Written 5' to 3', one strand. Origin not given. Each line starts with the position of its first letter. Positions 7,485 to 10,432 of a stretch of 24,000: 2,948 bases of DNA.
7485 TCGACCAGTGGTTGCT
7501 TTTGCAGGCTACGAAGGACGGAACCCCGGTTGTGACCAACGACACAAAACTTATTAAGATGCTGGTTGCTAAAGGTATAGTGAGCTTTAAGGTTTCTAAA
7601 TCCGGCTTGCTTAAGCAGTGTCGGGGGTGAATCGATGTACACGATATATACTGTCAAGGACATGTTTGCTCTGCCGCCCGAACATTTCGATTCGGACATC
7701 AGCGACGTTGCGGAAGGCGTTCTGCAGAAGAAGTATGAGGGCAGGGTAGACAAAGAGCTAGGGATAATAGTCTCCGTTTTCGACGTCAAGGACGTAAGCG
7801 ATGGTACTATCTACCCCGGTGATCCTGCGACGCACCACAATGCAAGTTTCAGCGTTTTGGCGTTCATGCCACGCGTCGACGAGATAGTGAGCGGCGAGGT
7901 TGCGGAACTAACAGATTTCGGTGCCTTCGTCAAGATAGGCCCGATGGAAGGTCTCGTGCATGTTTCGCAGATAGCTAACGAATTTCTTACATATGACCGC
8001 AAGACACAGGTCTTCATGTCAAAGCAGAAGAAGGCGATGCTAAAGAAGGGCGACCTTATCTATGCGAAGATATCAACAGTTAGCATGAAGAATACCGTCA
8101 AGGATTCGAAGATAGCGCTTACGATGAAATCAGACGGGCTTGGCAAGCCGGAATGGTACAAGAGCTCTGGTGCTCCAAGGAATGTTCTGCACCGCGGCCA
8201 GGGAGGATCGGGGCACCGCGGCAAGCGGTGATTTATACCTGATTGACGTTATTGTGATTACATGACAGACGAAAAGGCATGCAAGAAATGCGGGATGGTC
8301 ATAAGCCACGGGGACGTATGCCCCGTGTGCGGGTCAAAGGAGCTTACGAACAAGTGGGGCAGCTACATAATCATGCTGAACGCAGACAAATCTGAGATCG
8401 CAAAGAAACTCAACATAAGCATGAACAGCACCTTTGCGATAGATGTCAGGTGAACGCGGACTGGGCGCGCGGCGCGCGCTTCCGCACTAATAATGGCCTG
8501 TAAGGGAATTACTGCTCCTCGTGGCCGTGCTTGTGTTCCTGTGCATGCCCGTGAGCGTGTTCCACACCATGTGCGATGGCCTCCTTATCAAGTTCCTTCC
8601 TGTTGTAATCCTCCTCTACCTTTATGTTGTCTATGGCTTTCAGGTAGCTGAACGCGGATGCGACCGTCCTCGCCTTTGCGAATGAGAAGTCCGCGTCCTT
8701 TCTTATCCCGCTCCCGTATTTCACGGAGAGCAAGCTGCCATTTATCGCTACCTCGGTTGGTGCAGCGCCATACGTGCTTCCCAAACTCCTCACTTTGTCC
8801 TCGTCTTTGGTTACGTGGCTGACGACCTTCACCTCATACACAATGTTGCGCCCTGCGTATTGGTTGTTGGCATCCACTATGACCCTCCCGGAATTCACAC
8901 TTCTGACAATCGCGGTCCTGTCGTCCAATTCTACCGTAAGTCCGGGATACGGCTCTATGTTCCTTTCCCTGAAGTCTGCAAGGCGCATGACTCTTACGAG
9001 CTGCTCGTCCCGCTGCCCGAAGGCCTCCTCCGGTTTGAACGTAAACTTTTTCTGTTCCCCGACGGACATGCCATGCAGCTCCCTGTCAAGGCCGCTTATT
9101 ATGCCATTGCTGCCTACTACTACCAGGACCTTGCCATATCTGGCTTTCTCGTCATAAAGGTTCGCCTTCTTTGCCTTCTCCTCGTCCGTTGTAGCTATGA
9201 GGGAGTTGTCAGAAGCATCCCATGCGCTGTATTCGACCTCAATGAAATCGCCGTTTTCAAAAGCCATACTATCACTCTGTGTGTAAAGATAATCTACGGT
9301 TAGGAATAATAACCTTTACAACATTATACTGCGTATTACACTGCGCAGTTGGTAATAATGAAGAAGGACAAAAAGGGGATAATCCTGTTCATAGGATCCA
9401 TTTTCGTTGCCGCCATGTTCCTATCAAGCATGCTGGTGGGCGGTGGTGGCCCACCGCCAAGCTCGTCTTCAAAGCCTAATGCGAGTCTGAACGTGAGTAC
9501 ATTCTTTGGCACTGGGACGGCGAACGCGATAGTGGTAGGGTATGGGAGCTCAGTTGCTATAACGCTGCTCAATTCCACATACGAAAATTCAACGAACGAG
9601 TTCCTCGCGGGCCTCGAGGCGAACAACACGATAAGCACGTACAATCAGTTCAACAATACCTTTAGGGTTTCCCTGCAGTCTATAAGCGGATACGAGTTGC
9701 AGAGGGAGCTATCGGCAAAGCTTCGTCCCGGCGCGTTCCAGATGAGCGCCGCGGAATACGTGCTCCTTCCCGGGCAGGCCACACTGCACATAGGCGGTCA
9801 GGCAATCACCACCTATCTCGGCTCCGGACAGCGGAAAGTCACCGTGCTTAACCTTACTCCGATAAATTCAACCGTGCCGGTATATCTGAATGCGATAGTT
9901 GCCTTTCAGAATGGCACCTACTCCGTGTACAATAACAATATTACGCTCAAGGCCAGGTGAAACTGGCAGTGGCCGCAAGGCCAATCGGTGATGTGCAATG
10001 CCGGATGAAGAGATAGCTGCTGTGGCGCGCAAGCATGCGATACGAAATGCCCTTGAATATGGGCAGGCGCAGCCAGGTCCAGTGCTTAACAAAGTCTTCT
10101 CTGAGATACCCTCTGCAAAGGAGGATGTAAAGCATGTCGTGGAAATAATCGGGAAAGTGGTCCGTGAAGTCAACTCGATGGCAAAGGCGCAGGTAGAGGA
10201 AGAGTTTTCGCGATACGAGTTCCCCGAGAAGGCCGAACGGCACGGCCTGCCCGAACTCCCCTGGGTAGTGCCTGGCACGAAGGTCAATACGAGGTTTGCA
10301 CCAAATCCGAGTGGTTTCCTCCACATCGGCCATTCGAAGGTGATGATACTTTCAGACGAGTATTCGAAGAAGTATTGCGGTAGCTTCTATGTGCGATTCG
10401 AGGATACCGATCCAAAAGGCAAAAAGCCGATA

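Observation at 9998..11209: GluRS that ends where the anticodon-binding domain should start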

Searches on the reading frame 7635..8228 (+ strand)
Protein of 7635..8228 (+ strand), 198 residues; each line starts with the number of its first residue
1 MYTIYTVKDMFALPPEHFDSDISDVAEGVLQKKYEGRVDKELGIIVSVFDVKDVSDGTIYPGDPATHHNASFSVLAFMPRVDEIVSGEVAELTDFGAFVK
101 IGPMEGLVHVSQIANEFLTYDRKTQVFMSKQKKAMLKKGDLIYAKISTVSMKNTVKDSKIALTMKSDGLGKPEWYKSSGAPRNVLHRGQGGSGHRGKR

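Call 68: search_protein_families(library=ncbifam, proteins=[window:7635-8228:+], max_evalue=0.00001)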
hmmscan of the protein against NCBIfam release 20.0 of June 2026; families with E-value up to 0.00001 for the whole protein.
window:7635-8228:+ (198 aa): 19 families
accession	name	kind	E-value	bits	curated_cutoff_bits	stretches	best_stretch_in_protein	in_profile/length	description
NF006333.0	PRK08563.1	equivalog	8.9e-66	221.1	143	1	1-178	1-179/188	DNA-directed RNA polymerase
TIGR00448.1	rpoE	equivalog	2.4e-49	167.3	124.2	1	1-175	1-176/179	DNA-directed RNA polymerase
NF005208.0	PRK06676.1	equivalog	1.9e-11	43.6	368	1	83-155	195-265/391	30S ribosomal protein S1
NF004956.0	PRK06299.1-6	equivalog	2.1e-10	39.8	711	1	79-165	370-441/554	30S ribosomal protein S1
TIGR02063.1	RNase_R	equivalog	2.1e-10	39.5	597.85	1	79-153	626-702/711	ribonuclease R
NF000907.0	PRK00087.1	equivalog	5.2e-10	38.1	624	1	81-153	478-539/671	bifunctional 4-hydroxy-3-methylbut-2-enyl diphosphate reductase/30S ribosomal protein S1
NF008648.0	PRK11642.1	equivalog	2e-09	36.3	982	1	63-172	624-737/813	ribonuclease R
NF004952.0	PRK06299.1-2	equivalog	4.5e-09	35.2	524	1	82-165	219-287/580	30S ribosomal protein S1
TIGR00358.1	3_prime_RNase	superfamily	6.6e-09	34.6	368.6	1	80-154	574-650/657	VacB/RNase II family 3'-5' exoribonuclease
NF004473.0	PRK05807.1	equivalog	3e-08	34.1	178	1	81-156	5-77/136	S1 domain-containing RNA-binding protein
NF010379.0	PRK13806.1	equivalog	3.2e-08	32.7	648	1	81-166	202-277/491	30S ribosomal protein S1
NF005973.0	PRK08059.1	equivalog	3.8e-07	30.2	148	1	81-149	7-65/123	S1 domain-containing post-transcriptional regulator GSP13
TIGR03591.1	polynuc_phos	equivalog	6.4e-07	28.2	525.05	1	75-156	612-683/689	polyribonucleotide nucleotidyltransferase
NF005911.0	PRK07899.1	equivalog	7.9e-07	28.1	691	1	72-141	284-351/486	30S ribosomal protein S1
NF040579.1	S1_dom_CvfD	subfamily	1.3e-06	28.7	117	1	81-154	3-75/113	CvfD/Ygs/GSP13 family RNA-binding post-transcriptional regulator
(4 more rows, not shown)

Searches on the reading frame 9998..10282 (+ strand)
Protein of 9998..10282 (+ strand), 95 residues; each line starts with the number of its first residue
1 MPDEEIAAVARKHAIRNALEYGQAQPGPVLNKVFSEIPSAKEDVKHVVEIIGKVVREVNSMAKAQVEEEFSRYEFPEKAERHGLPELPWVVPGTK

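Call 66: search_protein_families(library=pfam, proteins=[window:9998-10282:+], max_evalue=10)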
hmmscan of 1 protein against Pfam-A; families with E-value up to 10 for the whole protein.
window:9998-10282:+ (95 aa): 1 family
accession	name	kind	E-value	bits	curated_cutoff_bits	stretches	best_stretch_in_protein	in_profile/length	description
PF08584.16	Ribonuc_P_40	-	0.26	11.1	24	1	35-80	160-209/286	Ribonuclease P 40kDa (Rpp40) subunit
